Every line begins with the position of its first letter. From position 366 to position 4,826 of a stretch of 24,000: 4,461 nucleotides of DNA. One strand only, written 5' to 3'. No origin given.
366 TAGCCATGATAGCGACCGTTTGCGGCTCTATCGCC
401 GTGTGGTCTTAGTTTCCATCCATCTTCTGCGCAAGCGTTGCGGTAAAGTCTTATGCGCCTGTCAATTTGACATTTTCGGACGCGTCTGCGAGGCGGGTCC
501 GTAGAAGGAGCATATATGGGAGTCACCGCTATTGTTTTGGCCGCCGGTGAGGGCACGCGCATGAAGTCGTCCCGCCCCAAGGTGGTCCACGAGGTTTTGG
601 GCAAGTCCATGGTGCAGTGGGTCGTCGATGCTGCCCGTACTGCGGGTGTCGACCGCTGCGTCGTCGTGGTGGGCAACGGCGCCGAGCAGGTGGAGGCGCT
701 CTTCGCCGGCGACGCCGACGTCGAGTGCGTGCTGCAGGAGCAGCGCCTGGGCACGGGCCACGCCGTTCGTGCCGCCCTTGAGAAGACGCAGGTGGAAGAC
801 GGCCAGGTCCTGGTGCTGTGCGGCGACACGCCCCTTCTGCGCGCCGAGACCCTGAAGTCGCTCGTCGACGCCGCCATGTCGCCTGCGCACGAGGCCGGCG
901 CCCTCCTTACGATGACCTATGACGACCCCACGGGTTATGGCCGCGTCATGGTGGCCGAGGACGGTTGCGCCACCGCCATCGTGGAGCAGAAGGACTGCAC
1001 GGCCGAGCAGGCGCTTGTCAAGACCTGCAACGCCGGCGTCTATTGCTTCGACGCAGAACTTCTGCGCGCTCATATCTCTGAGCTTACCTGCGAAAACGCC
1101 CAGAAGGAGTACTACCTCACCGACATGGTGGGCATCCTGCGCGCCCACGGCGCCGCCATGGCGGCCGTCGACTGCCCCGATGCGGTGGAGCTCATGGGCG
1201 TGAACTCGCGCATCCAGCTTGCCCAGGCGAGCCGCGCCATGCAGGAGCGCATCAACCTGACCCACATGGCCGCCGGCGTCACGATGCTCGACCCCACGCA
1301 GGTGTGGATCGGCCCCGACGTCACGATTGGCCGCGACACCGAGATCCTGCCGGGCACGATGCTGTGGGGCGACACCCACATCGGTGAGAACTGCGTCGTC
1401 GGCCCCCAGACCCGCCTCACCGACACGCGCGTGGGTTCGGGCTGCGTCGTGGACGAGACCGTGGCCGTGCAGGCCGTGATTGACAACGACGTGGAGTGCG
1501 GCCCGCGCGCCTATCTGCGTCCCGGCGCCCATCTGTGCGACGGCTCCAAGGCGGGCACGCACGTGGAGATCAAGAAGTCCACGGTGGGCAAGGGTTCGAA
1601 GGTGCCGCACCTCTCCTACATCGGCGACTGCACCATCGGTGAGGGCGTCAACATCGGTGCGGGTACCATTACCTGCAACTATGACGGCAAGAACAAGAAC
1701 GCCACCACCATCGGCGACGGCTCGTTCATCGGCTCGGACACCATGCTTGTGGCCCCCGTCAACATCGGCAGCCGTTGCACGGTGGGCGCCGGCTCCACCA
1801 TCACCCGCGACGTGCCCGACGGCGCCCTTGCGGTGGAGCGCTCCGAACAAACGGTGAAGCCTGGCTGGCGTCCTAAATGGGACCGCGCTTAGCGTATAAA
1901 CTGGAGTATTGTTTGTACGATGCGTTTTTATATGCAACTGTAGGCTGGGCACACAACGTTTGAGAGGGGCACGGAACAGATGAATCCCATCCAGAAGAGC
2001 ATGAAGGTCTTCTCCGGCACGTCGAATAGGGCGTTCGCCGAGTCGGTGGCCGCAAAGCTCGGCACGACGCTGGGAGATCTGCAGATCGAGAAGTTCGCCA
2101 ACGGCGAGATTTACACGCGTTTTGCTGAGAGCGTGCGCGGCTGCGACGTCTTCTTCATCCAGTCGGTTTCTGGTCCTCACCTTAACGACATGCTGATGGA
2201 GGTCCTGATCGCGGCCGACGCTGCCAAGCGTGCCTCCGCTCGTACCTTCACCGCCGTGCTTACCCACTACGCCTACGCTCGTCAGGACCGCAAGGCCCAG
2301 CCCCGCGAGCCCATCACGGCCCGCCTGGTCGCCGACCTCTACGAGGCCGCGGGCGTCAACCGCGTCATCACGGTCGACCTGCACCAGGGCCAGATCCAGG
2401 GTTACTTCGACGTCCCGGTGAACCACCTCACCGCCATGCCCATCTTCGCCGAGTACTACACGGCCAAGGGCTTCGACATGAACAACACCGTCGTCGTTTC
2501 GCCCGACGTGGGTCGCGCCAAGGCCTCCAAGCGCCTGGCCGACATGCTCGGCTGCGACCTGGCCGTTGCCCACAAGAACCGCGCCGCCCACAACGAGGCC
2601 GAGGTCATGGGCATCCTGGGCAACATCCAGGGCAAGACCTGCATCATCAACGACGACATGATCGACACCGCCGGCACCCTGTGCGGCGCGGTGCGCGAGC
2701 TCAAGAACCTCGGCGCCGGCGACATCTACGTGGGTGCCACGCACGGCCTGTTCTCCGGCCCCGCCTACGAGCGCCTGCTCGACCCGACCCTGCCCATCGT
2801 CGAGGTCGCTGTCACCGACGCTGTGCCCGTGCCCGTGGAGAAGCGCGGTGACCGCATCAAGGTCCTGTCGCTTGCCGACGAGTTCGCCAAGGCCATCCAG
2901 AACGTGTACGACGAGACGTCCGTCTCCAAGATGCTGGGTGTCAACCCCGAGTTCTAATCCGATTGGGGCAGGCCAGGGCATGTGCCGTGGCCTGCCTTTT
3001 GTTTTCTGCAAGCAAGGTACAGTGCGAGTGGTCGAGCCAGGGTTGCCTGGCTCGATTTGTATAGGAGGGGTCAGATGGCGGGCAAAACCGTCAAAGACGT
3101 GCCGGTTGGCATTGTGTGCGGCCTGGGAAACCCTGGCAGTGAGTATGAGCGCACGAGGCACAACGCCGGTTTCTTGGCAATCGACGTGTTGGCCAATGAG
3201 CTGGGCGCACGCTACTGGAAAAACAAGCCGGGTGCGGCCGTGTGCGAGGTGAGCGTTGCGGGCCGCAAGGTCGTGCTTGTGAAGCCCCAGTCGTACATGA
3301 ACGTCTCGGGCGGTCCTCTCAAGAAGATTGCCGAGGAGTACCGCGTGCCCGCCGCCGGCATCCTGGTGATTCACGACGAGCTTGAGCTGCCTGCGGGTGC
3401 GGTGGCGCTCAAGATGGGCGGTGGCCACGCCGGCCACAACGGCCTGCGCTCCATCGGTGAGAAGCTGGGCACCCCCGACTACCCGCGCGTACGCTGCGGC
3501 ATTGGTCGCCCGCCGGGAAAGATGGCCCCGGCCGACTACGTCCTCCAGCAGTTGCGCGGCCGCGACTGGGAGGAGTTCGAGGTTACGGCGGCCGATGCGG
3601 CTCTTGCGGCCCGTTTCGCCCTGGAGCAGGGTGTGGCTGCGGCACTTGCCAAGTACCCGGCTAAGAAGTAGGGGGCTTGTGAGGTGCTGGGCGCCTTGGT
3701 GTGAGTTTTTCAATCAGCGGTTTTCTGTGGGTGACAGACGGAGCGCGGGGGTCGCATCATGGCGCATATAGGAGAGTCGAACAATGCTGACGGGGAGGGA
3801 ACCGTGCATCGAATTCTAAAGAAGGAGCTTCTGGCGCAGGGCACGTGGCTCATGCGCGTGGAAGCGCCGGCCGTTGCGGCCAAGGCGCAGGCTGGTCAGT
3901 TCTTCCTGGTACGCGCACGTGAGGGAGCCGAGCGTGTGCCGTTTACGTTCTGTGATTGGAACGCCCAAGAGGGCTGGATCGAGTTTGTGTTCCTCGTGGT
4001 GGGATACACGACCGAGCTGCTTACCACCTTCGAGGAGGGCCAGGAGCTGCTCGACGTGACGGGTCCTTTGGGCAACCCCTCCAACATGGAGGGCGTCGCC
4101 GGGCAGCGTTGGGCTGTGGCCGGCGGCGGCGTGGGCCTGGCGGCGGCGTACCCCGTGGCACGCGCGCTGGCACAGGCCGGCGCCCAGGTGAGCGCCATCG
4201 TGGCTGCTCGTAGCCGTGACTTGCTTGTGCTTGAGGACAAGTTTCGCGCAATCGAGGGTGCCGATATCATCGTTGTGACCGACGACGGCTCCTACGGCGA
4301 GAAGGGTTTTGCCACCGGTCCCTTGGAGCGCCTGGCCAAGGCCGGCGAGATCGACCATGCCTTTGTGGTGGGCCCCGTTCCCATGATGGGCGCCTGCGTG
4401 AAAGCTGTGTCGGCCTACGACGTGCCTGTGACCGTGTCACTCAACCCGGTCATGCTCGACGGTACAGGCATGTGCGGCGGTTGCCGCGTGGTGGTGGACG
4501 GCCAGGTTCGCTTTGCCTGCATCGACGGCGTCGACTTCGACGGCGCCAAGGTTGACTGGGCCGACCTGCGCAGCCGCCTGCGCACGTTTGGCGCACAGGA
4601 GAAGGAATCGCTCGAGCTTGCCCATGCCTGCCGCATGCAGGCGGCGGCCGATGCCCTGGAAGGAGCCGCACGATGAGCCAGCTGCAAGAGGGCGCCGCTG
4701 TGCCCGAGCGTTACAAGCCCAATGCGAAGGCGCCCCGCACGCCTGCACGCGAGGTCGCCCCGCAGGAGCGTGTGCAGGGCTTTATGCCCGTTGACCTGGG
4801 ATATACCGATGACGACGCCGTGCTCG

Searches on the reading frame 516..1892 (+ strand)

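Call 25: search_protein_families(library=pfam, proteins=[window:516-1892:+], max_evalue=0.01)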
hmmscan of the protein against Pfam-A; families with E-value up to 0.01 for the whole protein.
window:516-1892:+ (458 aa): 9 families
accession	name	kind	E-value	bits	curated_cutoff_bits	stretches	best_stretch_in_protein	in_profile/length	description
PF00132.30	Hexapep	-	3.2e-25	87.1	27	4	397-431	2-36/36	Bacterial transferase hexapeptide (six repeats)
PF12804.13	NTP_transf_3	-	1.1e-22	81.4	27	1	5-125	1-116/160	MobA-like NTP transferase domain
PF00483.29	NTP_transferase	-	1e-16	61.7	21.2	1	5-218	2-219/245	Nucleotidyl transferase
PF25084.1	LbH_EIF2B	-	1e-13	51.6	54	1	264-351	17-104/105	EIF2B subunit epsilon LbH domain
PF01128.25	IspD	-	4.2e-11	43.5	27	1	3-138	1-133/221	2-C-methyl-D-erythritol 4-phosphate cytidylyltransferase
PF14602.12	Hexapep_2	-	1.7e-07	31.3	27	1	397-431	2-34/34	Hexapeptide repeat of succinyl-transferase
PF02348.25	CTP_transf_3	-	6.2e-06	26.6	22.6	1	15-119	7-113/217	Cytidylyltransferase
PF01983.22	CofC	-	0.00065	19.4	22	1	26-120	27-113/217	Guanylyl transferase CofC like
PF09837.15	DUF2064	-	0.0035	17.6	25.8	1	39-120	5-85/120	Uncharacterized protein conserved in bacteria (DUF2064)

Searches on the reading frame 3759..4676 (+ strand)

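Call 25: search_protein_families(library=pfam, proteins=[window:3759-4676:+], max_evalue=0.01)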
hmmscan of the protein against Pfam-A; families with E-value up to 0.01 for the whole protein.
window:3759-4676:+ (305 aa): 2 families
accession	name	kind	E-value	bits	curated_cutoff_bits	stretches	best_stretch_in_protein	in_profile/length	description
PF10418.14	DHODB_Fe-S_bind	-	2.7e-07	30.6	23.9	1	230-265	2-40/41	Iron-sulfur cluster binding domain of dihydroorotate dehydrogenase B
PF00175.26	NAD_binding_1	-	0.0061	17.6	22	0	122-214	3-108/109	Oxidoreductase NAD-binding domain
